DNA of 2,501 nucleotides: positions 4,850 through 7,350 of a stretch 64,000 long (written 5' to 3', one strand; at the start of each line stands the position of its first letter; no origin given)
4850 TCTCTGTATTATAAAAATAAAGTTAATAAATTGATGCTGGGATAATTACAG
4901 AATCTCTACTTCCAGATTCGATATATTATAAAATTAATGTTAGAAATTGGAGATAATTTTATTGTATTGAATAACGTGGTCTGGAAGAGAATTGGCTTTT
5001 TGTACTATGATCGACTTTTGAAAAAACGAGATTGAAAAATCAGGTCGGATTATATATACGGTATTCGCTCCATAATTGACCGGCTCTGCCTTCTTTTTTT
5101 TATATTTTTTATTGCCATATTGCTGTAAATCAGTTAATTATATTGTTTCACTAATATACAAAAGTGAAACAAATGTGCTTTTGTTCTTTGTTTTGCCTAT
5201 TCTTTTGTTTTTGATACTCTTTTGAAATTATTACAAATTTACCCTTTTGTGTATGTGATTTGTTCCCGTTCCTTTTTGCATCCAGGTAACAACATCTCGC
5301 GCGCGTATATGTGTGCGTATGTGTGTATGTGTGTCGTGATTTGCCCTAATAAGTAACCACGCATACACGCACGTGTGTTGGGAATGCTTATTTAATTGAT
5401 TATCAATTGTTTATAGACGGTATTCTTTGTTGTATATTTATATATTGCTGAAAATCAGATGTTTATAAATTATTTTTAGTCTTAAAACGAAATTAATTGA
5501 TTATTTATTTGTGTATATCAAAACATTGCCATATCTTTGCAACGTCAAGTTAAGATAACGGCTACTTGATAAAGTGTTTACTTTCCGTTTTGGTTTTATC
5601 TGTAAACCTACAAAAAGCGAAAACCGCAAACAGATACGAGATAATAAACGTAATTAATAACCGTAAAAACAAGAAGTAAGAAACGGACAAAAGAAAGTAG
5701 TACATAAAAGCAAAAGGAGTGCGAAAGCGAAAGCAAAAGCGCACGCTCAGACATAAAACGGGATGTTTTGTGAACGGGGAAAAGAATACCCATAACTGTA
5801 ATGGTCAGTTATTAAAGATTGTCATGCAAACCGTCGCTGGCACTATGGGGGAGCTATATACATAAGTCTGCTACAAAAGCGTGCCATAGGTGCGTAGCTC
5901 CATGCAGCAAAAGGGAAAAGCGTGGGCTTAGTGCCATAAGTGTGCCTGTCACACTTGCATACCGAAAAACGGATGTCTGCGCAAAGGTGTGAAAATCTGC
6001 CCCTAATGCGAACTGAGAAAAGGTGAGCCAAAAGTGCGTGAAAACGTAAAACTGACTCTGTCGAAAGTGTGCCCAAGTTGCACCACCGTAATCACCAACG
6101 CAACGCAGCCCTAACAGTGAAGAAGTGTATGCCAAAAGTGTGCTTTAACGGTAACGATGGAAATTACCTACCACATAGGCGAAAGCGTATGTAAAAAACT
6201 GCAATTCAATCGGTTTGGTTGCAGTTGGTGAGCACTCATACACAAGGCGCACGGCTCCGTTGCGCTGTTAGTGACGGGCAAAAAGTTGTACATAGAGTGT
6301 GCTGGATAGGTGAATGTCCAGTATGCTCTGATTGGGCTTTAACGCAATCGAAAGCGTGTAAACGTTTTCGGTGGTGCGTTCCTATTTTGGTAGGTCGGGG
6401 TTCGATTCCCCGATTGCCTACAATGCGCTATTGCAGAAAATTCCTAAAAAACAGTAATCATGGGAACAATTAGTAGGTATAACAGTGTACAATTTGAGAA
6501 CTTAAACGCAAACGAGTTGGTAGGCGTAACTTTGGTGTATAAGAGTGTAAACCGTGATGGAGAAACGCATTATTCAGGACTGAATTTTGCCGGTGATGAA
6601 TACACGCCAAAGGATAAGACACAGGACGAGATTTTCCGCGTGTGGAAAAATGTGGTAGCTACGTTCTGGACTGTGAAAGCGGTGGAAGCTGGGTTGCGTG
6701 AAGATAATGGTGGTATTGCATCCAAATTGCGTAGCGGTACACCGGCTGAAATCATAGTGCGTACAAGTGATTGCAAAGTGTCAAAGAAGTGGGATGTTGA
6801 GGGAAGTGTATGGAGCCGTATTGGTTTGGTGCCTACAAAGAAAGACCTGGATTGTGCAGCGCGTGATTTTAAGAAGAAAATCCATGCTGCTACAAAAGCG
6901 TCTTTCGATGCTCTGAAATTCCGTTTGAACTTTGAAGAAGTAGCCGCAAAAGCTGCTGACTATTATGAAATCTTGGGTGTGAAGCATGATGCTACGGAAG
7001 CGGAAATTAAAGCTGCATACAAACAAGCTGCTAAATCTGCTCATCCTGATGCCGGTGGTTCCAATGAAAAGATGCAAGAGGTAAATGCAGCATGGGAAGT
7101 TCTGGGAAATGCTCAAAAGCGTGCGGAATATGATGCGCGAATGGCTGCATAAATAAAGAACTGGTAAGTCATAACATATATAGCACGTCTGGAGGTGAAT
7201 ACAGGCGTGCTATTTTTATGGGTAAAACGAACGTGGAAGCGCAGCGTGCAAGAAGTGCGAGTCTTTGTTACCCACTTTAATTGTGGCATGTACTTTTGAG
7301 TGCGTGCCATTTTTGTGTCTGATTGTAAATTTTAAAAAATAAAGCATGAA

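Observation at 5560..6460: About 900-bp GC-richer non-coding block with a T-depleted A-rich tract, reiterated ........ cores and a terminal tRNA-like minihelix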

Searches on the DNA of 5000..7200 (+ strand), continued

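Call 73: search_with_rna_model(model_id=R1, sources=[L021, L058, L072, L100, L103, L161, L207, L255, L136, L245, L247, L225], filters=off, max_evalue=10, show_alignments=3)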
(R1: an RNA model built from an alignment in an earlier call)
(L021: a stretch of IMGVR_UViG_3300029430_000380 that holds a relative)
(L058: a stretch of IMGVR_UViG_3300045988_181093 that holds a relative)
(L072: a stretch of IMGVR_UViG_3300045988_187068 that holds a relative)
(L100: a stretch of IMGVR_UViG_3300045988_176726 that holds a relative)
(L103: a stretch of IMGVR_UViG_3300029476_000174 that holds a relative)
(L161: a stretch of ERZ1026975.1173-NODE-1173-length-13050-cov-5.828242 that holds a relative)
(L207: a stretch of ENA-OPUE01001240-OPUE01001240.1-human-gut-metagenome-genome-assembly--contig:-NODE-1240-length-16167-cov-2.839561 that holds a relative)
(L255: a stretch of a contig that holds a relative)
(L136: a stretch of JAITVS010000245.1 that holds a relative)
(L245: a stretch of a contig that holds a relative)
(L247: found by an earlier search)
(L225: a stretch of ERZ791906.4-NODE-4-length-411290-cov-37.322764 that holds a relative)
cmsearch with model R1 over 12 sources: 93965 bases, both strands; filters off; matches with E-value up to 10: 26.
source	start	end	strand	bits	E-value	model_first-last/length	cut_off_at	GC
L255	6474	6580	-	15.2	0.15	1-109/109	no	0.31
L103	3511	3620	-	14.6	0.22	1-109/109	no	0.36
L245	1802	1897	-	12.8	0.65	1-109/109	no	0.29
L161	1349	1465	+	12.5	0.78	1-109/109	no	0.42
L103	11608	11684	+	11.9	1.1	1-109/109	no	0.29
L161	5874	5924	+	11.6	1.4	1-109/109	no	0.45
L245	5249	5296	+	11.3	1.7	1-109/109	no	0.5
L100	2849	2890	-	11.1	1.9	1-109/109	no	0.48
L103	7835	7913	-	10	3.6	1-109/109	no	0.32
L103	12384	12432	+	9.4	5.3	1-109/109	no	0.22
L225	597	686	-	9.3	5.5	1-109/109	no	0.4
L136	4175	4252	-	9.3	5.7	1-109/109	no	0.4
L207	7437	7512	-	9.2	5.8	1-109/109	no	0.55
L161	782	872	+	9.2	6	1-109/109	no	0.45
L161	9199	9247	+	9.1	6.3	1-109/109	no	0.37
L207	1963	2035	+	8.9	7.3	1-109/109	no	0.42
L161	1212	1238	-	8.8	7.4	1-109/109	no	0.41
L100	4159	4206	+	8.8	7.6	1-109/109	no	0.5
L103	12301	12336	+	8.7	7.8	1-109/109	no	0.42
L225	1665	1734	+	8.7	8.1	1-109/109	no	0.29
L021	909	980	+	8.6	8.3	1-109/109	no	0.42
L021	3950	3977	-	8.6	8.4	1-109/109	no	0.43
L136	6659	6756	-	8.6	8.6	1-109/109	no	0.47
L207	13262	13313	-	8.5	9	1-109/109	no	0.6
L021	3432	3546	+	8.5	9.1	1-109/109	no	0.43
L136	1336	1407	-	8.5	9.3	1-109/109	no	0.44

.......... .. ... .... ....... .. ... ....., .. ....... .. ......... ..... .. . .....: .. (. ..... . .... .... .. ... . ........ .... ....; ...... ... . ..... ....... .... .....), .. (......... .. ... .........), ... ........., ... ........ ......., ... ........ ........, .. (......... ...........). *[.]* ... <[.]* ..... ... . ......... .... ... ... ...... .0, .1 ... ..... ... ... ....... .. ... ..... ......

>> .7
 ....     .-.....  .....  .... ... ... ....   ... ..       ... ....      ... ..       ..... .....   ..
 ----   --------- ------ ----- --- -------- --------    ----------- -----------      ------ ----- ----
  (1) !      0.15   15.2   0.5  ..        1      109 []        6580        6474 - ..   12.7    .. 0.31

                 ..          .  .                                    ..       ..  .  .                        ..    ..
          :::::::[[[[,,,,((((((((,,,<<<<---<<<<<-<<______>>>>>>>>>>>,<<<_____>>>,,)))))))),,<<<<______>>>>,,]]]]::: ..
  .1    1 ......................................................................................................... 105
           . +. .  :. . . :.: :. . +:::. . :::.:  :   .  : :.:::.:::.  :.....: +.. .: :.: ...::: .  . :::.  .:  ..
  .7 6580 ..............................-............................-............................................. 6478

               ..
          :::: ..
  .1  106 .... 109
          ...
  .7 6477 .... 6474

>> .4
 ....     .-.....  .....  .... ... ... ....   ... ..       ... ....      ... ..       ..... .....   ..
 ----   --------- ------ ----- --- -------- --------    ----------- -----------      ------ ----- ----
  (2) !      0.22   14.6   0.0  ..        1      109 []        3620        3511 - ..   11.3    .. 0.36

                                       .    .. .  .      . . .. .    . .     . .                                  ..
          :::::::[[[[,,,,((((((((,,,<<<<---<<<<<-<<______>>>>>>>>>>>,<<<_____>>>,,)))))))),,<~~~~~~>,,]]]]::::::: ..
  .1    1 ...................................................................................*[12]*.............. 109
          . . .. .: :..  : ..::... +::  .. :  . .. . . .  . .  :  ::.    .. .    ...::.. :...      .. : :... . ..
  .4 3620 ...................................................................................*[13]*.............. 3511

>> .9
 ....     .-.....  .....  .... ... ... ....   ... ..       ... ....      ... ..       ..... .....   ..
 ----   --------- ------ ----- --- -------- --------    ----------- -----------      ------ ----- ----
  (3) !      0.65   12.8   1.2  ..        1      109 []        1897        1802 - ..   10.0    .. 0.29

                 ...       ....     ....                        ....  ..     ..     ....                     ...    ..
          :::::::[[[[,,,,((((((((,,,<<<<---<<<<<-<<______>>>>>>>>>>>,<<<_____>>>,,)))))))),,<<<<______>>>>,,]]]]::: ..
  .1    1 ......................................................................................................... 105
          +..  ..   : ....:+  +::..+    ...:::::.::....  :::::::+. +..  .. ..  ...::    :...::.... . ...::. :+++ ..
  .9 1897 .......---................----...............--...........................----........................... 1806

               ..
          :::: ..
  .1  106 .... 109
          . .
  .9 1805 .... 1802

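Call 78: search_rna_families(sources=[L103, L072, L098, L100, L093, L245, L207, L136, L255], threshold=gathering, show_alignments=9)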
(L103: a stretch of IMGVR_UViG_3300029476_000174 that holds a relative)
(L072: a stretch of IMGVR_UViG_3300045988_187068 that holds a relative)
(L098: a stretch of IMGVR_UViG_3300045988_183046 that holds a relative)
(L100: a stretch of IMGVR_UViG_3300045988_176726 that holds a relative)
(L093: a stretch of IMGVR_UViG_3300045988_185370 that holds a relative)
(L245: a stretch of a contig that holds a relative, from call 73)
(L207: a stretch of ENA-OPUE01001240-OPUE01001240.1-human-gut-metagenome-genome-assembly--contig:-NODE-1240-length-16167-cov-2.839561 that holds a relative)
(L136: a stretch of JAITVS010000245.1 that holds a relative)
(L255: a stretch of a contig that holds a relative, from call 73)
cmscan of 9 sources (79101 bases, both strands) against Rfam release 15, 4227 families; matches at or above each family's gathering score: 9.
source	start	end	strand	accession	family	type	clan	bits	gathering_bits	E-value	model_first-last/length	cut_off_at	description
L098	6176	6582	-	RF02943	Bacteroidales-2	Gene; sRNA;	-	431.9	204.3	1.9e-125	1-392/392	no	Bacteroidales-2 RNA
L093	292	681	+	RF02943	Bacteroidales-2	Gene; sRNA;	-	423.7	204.3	6e-123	1-392/392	no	Bacteroidales-2 RNA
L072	819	1207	+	RF02943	Bacteroidales-2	Gene; sRNA;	-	411.5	204.3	2.8e-119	1-392/392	no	Bacteroidales-2 RNA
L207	9208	9597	+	RF02943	Bacteroidales-2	Gene; sRNA;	-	405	204.3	2.6e-117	1-392/392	no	Bacteroidales-2 RNA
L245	2339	2729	-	RF02943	Bacteroidales-2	Gene; sRNA;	-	404.5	204.3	3.6e-117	1-392/392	no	Bacteroidales-2 RNA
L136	4027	4413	+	RF02943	Bacteroidales-2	Gene; sRNA;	-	363.9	204.3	6.6e-105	1-392/392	no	Bacteroidales-2 RNA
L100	3520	3946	-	RF02943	Bacteroidales-2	Gene; sRNA;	-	316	204.3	2.1e-90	1-392/392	no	Bacteroidales-2 RNA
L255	4468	4846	+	RF02943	Bacteroidales-2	Gene; sRNA;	-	311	204.3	6.6e-89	1-392/392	no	Bacteroidales-2 RNA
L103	5114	5495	-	RF02943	Bacteroidales-2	Gene; sRNA;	-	270.5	204.3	1.1e-76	1-392/392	no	Bacteroidales-2 RNA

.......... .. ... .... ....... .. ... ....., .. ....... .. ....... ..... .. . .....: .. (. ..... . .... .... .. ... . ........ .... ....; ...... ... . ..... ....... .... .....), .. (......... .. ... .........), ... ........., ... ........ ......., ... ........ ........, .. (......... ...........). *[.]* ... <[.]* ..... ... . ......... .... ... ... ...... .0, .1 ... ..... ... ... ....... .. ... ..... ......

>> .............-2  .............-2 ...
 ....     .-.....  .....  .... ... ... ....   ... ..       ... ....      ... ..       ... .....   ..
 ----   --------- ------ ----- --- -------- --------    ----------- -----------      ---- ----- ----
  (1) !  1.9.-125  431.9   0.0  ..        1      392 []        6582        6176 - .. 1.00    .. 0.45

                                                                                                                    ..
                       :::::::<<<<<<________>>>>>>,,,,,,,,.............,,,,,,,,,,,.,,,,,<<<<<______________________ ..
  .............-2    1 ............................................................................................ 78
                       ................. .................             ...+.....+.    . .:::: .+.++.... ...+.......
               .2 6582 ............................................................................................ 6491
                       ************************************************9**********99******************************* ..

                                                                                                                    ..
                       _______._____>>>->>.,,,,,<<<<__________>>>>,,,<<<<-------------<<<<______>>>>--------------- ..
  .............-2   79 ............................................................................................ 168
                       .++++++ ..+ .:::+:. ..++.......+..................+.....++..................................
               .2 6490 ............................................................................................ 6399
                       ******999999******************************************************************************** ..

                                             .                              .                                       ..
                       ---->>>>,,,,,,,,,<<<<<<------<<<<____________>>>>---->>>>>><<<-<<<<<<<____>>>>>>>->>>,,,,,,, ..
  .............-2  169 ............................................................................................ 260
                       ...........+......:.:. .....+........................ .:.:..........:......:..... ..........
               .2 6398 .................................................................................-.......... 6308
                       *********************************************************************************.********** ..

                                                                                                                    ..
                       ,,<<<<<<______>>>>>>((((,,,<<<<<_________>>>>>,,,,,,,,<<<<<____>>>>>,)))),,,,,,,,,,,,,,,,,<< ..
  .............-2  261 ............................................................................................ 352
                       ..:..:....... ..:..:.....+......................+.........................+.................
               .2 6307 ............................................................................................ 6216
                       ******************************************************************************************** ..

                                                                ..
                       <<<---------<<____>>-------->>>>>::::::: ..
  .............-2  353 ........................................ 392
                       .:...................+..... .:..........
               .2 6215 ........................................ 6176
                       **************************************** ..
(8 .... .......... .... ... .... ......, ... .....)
